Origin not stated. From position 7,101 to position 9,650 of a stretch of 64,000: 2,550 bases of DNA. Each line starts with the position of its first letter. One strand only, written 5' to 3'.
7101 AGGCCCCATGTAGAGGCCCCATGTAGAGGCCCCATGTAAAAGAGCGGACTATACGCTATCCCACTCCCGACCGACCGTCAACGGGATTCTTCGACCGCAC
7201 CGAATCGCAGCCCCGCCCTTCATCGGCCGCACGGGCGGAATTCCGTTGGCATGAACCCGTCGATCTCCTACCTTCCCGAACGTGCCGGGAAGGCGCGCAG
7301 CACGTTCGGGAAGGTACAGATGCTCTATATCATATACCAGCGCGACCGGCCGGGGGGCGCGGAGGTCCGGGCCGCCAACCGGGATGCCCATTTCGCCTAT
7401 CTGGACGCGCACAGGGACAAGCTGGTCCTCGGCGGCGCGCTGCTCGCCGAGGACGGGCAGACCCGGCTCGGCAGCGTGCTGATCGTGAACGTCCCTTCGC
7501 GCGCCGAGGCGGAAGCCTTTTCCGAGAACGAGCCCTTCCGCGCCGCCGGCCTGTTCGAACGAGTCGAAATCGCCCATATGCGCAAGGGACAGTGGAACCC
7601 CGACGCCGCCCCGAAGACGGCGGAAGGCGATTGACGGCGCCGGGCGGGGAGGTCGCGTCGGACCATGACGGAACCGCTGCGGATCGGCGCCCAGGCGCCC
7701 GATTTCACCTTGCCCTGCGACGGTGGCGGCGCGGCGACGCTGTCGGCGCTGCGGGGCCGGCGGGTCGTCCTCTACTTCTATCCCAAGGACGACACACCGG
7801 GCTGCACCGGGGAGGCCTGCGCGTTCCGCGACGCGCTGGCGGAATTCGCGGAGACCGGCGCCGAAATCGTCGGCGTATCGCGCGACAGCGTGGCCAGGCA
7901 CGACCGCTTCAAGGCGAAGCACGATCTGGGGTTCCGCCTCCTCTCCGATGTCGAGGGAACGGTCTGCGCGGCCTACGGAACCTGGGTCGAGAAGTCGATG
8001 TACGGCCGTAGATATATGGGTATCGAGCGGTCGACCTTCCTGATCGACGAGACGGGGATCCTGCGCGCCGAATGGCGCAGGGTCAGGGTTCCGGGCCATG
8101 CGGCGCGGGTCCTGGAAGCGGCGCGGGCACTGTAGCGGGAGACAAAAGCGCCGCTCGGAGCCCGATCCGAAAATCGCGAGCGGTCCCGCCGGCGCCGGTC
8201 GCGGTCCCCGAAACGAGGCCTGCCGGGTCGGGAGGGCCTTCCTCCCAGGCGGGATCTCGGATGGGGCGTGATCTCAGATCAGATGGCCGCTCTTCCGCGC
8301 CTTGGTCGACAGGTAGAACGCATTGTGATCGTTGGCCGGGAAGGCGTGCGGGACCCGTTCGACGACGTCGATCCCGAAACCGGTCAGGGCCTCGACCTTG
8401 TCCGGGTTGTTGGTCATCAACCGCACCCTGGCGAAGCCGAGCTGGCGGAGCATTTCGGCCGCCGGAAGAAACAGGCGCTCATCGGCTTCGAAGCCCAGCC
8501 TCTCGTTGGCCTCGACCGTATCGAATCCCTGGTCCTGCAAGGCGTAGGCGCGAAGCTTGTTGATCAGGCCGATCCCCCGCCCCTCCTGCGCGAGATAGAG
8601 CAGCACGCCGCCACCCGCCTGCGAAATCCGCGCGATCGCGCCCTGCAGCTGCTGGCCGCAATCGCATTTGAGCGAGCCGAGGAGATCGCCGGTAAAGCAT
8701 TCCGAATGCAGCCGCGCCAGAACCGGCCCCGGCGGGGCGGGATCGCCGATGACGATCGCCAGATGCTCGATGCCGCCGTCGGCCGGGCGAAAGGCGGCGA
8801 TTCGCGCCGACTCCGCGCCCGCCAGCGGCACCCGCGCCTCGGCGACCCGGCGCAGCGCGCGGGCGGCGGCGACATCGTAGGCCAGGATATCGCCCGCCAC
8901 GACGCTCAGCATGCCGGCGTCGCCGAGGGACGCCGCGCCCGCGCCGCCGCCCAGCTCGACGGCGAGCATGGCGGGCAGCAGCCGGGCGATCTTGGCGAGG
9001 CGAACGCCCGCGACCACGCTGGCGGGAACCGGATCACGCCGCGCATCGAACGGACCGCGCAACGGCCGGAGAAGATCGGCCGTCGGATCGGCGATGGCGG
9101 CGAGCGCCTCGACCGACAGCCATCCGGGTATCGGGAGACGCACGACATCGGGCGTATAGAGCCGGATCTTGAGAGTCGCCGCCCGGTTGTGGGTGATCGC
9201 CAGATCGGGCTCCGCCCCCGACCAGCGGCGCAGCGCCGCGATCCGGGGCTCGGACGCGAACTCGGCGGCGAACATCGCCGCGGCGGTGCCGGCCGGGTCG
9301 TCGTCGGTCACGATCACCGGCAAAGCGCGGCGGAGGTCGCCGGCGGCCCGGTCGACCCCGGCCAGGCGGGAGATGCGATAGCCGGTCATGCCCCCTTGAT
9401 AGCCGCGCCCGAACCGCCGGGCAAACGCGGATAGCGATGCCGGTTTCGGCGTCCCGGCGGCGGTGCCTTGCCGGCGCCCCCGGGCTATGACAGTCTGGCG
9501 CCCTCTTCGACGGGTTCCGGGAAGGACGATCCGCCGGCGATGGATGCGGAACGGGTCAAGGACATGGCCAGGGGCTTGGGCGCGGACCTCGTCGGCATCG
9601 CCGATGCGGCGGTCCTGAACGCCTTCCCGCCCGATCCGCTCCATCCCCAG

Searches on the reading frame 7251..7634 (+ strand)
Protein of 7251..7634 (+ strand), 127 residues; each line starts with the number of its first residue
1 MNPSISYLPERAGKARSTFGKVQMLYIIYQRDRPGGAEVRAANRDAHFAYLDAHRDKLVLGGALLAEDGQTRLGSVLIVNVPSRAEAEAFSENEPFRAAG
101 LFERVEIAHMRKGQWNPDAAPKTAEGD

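Call 83: search_protein_families(library=pfam, proteins=[window:7251-7634:+], max_evalue=0.00001)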
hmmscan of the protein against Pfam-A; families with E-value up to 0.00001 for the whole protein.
window:7251-7634:+ (127 aa): 1 family
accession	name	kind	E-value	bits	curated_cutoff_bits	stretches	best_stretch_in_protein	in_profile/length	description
PF03795.20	YCII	-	2.7e-19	69.8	24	1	24-110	1-94/95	YCII-related domain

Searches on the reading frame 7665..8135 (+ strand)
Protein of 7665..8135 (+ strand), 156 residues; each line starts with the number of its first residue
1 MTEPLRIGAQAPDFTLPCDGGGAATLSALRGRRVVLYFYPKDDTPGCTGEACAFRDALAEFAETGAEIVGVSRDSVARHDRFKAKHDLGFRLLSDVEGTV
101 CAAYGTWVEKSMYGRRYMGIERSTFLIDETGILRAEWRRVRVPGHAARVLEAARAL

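Call 3: search_protein_families(library=pfam, proteins=[window:7665-8135:+], max_evalue=0.01)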
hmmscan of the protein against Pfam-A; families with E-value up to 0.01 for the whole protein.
window:7665-8135:+ (156 aa): 2 families
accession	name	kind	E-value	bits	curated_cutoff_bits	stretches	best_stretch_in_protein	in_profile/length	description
PF00578.27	AhpC-TSA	-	2.8e-40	137.6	26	1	7-135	1-123/124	AhpC/TSA family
PF08534.16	Redoxin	-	4.9e-19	69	26.6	1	8-135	3-130/148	Redoxin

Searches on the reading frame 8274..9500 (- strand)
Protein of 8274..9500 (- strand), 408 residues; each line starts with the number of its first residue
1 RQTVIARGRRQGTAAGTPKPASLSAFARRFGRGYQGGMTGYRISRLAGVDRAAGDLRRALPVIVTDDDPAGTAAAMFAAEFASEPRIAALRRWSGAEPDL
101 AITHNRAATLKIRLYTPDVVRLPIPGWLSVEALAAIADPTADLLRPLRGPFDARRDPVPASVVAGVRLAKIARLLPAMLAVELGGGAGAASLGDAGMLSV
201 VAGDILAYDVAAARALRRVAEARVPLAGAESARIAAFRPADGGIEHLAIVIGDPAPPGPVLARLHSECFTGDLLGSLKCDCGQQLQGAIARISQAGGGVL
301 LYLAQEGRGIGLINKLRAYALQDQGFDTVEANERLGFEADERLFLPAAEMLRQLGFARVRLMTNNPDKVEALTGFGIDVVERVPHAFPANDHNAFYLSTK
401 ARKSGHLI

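Call 3: search_protein_families(library=pfam, proteins=[window:8274-9500:-], max_evalue=0.01)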
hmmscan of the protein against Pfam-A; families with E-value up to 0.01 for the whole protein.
window:8274-9500:- (408 aa): 2 families
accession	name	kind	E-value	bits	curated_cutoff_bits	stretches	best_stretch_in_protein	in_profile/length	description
PF00925.25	GTP_cyclohydro2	-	5.1e-61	205.5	23.3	1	218-384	2-165/165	GTP cyclohydrolase II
PF00926.24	DHBP_synthase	-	0.0022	17.9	26.4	1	51-116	2-68/191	3,4-dihydroxy-2-butanone 4-phosphate synthase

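Call 43: search_protein_families(library=ncbifam, proteins=[window:8274-9500:-], max_evalue=1e-10)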
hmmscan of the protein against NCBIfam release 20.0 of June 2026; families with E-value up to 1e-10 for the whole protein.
window:8274-9500:- (408 aa): 7 families
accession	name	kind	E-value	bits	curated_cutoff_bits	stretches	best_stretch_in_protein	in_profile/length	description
NF006456.0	PRK08815.1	equivalog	6.1e-82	275.9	464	1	49-408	20-365/376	GTP cyclohydrolase II RibA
NF006806.0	PRK09319.1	equivalog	1.2e-73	248.6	764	1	200-408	200-409/561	bifunctional 3,4-dihydroxy-2-butanone-4-phosphate synthase/GTP cyclohydrolase II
NF001591.0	PRK00393.1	subfamily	9.8e-73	243.8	148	1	216-408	4-194/199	GTP cyclohydrolase II RibA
NF006803.0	PRK09311.1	equivalog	2.9e-69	233.8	569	1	198-408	194-404/417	bifunctional 3,4-dihydroxy-2-butanone-4-phosphate synthase/GTP cyclohydrolase II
TIGR00505.1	ribA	equivalog_domain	2.6e-64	216.3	205.85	1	231-408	14-191/191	GTP cyclohydrolase II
NF006805.0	PRK09318.1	equivalog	8.3e-62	209.4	486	1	214-408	190-380/387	bifunctional 3,4-dihydroxy-2-butanone-4-phosphate synthase/GTP cyclohydrolase II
NF010626.1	PRK14019.1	equivalog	3.2e-15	56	513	1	203-383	192-361/364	bifunctional 3,4-dihydroxy-2-butanone-4-phosphate synthase/GTP cyclohydrolase II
